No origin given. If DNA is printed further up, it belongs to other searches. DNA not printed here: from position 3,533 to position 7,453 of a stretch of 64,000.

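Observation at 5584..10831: Duplicated GT2-like module: an internal domain of the giant GT and a free-standing paralogue, translationally coupled to a GT-propeller fusion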

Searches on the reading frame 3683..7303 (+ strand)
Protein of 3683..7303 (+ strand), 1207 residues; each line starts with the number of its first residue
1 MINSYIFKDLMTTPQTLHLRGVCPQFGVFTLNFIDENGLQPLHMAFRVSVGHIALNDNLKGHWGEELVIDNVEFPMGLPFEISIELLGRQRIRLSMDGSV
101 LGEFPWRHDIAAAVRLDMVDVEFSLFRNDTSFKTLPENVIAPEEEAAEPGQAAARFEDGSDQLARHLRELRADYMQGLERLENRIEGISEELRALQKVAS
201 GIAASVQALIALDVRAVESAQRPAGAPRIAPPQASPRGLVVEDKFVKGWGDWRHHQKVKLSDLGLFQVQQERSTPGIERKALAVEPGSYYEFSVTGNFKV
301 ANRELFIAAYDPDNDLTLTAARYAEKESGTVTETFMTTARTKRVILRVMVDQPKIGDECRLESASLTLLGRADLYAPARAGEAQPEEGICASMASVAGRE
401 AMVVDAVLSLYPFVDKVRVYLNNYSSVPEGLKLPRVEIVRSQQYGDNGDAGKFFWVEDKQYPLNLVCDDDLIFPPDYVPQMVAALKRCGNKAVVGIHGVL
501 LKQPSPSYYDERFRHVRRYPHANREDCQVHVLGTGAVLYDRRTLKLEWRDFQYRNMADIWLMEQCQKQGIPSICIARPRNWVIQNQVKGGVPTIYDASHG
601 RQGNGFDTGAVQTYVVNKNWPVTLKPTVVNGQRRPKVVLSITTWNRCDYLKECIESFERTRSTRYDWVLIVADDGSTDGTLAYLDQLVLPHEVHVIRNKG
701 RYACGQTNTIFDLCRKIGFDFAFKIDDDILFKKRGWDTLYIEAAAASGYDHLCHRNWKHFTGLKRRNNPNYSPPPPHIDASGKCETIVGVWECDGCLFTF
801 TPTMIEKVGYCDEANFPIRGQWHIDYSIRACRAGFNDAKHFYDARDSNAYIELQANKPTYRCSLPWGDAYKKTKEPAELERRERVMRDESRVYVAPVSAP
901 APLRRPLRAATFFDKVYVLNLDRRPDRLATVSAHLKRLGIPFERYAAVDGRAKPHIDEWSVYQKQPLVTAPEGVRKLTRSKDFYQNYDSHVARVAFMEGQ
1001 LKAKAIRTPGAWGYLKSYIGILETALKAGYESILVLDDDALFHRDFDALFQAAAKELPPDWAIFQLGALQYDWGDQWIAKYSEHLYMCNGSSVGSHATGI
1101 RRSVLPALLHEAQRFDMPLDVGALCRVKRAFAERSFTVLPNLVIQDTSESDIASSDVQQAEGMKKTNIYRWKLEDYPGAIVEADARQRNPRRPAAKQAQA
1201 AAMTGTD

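Call 8: search_protein_families(library=pfam, proteins=[window:3683-7303:+], max_evalue=0.01)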
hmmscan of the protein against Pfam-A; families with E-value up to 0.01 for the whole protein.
window:3683-7303:+ (1207 aa): 4 families
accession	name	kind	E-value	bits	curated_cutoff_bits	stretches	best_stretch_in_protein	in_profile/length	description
PF00535.33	Glycos_transf_2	-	2.1e-20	73.8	23.3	1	641-769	4-128/168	Glycosyl transferase family 2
PF01755.23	Glyco_transf_25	-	9.4e-11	42.4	24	1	914-1086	2-142/199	Glycosyltransferase family 25 (LPS biosynthesis protein)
PF00337.29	Gal-bind_lectin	-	2.7e-07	30.6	22.1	1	11-116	10-119/132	Galactoside-binding lectin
PF13641.12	Glyco_tranf_2_3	-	2.2e-06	28.3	27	1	635-731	1-99/230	Glycosyltransferase like family 2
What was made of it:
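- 3683..4057 (+): N-terminal galectin-like domain (aa 1-125). PF00337, 30.6 bits against a cut-off of 22.1 (call 8).
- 6422..7162 (+): GT25 domain (aa 914-1160). PF01755, 42.4 bits against a cut-off of 24 (call 8).
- On GT25 (PF01755), big protein aa 914-1160: 42.4 bits against a cut-off of 24 (call 8).
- On Galectin (PF00337), big protein aa 11-116: 30.6 bits against 22.1 (call 8).
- On Coiled-coil polymerase-terminator proteins of ABC-transporter-dependent O-antigen pathways: The N-terminal domain is lectin-like (call 8).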

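Call 14: find_homologous_proteins(query=window:3683-7303:+, max_evalue=0.00001)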
Query window:3683-7303:+ (1207 aa): 23 proteins with E <= 0.00001 among 8000 candidates.
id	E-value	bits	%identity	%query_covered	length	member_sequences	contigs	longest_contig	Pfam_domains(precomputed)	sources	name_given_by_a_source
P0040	0.0e+0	2809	100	99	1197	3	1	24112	PF13641.13,PF00337.30,PF01755.24,PF00535.33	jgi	jgi:GT2 family glycosyltransferase/GR25 family glycosyltransferase involved in LPS biosynthesis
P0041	0.0e+0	2459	86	100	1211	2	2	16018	PF00337.30,PF01755.24,PF00535.33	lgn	-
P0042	0.0e+0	2455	85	100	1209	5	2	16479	PF13641.13,PF00337.30,PF01755.24,PF00535.33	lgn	-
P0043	0.0e+0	2246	78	99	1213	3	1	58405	PF13641.13,PF00337.30,PF01755.24,PF00535.33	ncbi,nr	ncbi:MAG: glycosyltransferase [Alphaproteobacteria bacterium]|nr:glycosyltransferase [Alphaproteobac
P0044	0.0e+0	2073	73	99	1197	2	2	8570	PF00337.30,PF01755.24,PF00535.33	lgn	-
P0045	0.0e+0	2014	72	98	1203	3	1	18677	PF00337.30,PF01755.24,PF00535.33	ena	-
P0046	0.0e+0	2008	69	100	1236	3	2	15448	PF00337.30,PF01755.24,PF00535.33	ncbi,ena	-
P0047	0.0e+0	1991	70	97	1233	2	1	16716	PF00337.30,PF01755.24,PF00535.33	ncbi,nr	ncbi:MAG: glycosyltransferase [Rhodospirillales bacterium]|nr:glycosyltransferase [Rhodospirillales 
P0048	0.0e+0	1933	68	99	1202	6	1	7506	PF00337.30,PF01755.24,PF00535.33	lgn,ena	-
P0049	0.0e+0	1901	68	98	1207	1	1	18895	PF00337.30,PF01755.24,PF00535.33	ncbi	-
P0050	0.0e+0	1839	65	99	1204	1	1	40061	PF13641.13,PF00337.30,PF01755.24,PF00535.33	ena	-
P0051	0.0e+0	1826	65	97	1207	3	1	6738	PF00337.30,PF01755.24,PF00535.33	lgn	-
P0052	0.0e+0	1763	63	99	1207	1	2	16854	PF00337.30,PF01755.24,PF00535.33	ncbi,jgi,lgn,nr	ncbi:MAG: glycosyltransferase [Alphaproteobacteria bacterium]|nr:glycosyltransferase [Alphaproteobac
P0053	0.0e+0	1654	59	100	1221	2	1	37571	PF00337.30,PF01755.24,PF00535.33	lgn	-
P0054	0.0e+0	1059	46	86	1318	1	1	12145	PF05050.20,PF01755.24,PF00535.33,PF05575.17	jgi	jgi:FkbM family methyltransferase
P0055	0.0e+0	1015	48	77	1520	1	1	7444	PF09976.16,PF13414.13,PF10952.16,PF00535.33,PF13374.13,PF24575.2,PF02259.30,PF00515.35,PF13424.13,PF07719.24,PF13174.13,PF20308.5,PF25063.1,PF13431.13,PF23914.2,PF13176.13,PF13428.13,PF01755.24,PF25064.2,PF14559.13,PF13371.13,PF17874.8,PF22860.3,PF12895.14,PF21033.5,PF13432.13,PF13181.13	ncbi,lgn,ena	-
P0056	1.0e-248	846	42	77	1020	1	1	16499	PF01755.24,PF00535.33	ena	-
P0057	1.5e-101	359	37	22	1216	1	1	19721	PF01755.24,PF00535.33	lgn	-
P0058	9.2e-38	147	41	17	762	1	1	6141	PF00535.33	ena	-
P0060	7.8e-33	131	35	20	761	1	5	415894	-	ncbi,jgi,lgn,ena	-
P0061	3.2e-32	129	34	20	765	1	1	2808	PF05050.20,PF00535.33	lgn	-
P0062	1.2e-18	84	31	20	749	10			-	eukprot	eukprot:TRINITY_DN2225_c0_g1_i1.p1 TRINITY_DN2225_c0_g1~~TRINITY_DN2225_c0_g1_i1.p1 ORF type:complet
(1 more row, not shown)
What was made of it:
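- Tried and rejected: Taxonomy rests on the titles of related MAG proteins (Alphaproteobacteria, Rhodospirillales; call 14).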

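Call 16: find_encoding_contigs(protein=P0050, flank=10000, max_places=2)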
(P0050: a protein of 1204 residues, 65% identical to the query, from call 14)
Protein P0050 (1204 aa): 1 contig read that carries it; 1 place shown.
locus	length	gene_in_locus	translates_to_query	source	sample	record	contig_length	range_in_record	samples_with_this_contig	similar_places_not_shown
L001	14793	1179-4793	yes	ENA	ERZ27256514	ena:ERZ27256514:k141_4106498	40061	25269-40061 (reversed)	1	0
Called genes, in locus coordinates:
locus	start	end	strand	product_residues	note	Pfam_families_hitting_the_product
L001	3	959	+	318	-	?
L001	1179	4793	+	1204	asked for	PF00337:Gal-bind_lectin, PF13641:Glyco_tranf_2_3 (faint), PF00535:Glycos_transf_2, PF01755:Glyco_transf_25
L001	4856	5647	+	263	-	PF04488:Gly_transf_sug, PF04572:Gb3_synth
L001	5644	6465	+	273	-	PF13641:Glyco_tranf_2_3 (faint), PF00535:Glycos_transf_2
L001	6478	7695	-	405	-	PF00441:Acyl-CoA_dh_1 (faint), PF08028:Acyl-CoA_dh_2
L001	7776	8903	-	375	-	PF00296:Bac_luciferase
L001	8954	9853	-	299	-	PF03446:NAD_binding_2, PF14833:NAD_binding_11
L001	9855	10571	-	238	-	PF00005:ABC_tran, PF13304:AAA_21 (faint)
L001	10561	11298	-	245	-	PF00005:ABC_tran, PF13304:AAA_21 (faint)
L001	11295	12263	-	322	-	PF02653:BPD_transp_2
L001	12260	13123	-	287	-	PF02653:BPD_transp_2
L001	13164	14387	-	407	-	PF13433:Peripla_BP_5, PF13458:Peripla_BP_6, PF01094:ANF_receptor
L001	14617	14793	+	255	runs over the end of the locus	PF01996:F420_ligase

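Call 17: find_encoding_contigs(protein=P0053, flank=10000, max_places=2)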
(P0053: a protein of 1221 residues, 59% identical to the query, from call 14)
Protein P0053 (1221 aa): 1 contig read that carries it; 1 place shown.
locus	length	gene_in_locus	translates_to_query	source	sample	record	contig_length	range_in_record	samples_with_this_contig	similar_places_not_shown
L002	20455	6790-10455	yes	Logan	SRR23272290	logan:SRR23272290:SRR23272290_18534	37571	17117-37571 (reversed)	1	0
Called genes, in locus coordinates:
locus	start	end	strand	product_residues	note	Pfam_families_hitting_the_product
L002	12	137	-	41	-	-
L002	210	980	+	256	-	PF00106:adh_short, PF08659:KR, PF13561:adh_short_C2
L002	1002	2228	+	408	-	PF07690:MFS_1, PF12832:MFS_1_like (faint), PF07690:MFS_1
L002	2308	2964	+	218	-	PF00857:Isochorismatase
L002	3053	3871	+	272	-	PF00561:Abhydrolase_1 (faint), PF12146:Hydrolase_4 (weak), PF12697:Abhydrolase_6 (faint)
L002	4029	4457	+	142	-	PF06429:Flg_bbr_C (weak)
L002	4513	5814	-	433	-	PF07690:MFS_1, PF12832:MFS_1_like (weak), PF07690:MFS_1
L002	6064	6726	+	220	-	PF00337:Gal-bind_lectin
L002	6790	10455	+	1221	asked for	PF00337:Gal-bind_lectin, PF00535:Glycos_transf_2, PF01755:Glyco_transf_25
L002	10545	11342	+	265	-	PF12919:TcdA_TcdB (faint), PF04488:Gly_transf_sug, PF04572:Gb3_synth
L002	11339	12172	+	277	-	PF00535:Glycos_transf_2, PF13641:Glyco_tranf_2_3 (faint)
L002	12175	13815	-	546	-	PF01128:IspD, PF12804:NTP_transf_3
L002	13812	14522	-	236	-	PF13478:XdhC_C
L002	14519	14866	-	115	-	PF02625:XdhC_CoxI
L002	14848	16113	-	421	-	PF05762:VWA_CoxE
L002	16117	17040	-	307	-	PF13191:AAA_16 (weak), PF13401:AAA_22 (weak), PF00004:AAA, PF07726:AAA_3 (faint), PF07728:AAA_5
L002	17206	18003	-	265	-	PF00941:FAD_binding_5, PF03450:CO_deh_flav_C (weak)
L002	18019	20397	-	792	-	PF01315:Ald_Xan_dh_C, PF02738:MoCoBD_1, PF20256:MoCoBD_2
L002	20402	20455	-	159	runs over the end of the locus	PF01799:Fer2_2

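Call 23: search_solved_structures(query=window:3683-7303:+, max_evalue=1)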
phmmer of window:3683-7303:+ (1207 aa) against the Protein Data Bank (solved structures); distinct sequences matched with E-value up to 1: 35.
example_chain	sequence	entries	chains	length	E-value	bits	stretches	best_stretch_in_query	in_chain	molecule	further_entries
8vh7_A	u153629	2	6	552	4.6e-24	87.1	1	385-586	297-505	Heparosan synthase B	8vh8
8viw_A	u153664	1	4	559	4.7e-24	87.1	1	385-586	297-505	Heparosan synthase B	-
5z8b_A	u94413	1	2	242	1.4e-14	55.7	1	389-584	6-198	KfiA protein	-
2wsu_A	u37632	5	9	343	2.1e-06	28.6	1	29-107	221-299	PUTATIVE FIBER PROTEIN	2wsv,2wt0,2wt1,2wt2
2z87_A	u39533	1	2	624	1.5e-05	25.8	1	632-722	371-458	Chondroitin synthase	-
2z86_A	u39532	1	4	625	1.5e-05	25.8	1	632-722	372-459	Chondroitin synthase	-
6wab_A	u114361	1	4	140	2.2e-05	25.2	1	11-122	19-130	Galectin-4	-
5cbl_A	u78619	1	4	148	2.7e-05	25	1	11-122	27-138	Galectin-4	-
4ylz_A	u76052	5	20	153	3e-05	24.8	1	11-122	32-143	Galectin-4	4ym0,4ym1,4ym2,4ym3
1x50_A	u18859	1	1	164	3.5e-05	24.6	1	11-123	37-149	Galectin-4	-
6p61_A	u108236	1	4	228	0.012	16.2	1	633-704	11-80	Glycosyltransferase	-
6vtr_A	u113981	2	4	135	0.027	15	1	16-84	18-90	Galectin-7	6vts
7tky_A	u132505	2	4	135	0.03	14.9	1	16-85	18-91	Galectin-7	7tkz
7tkw_A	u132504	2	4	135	0.032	14.8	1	16-84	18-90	Galectin-7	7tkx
7n96_A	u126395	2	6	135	0.034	14.7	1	16-84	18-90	Galectin-7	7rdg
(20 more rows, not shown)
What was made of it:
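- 3683..7306 (+): 1207-aa multidomain glycosyltransferase ('big' protein): galectin-like, helical, beta-rich domain, GT45-like, GT2 (F copy), GT25. Pfam and PDB sequence matches (calls 8, 23).
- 4835..5572 (+): GT45-like (KfiA / PmHS2 C-terminal type) transferase domain, aa 385-630, with a CDDDL motif. PDB sequence search: heparosan synthase B 8vh7 E 4.6e-24 (aa 385-586); KfiA 5z8b E 1.4e-14 (call 23).
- On GT45 (KfiA-type alpha-GlcNAc transferase), big protein aa 385-630: E 1.4e-14 to KfiA 5z8b and 4.6e-24 to PmHS2 8vh7 over about 200 aa (call 23).
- Closest known: Dual-action glycosaminoglycan synthases: PmHS2. Same: The first GT domain of the big protein is homologous to KfiA and to the GT45 half of PmHS2 (E 1e-14 and 5e-24, call 23).
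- Checked: The 'tri-GT' label holds: aa 385-586 match KfiA and the C-terminal half of PmHS2 (E 1e-14 and 5e-24), aa 635-770 match GT2 (PF00535), and aa 914-1086 match GT25 (PF01755) (calls 8, 23).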
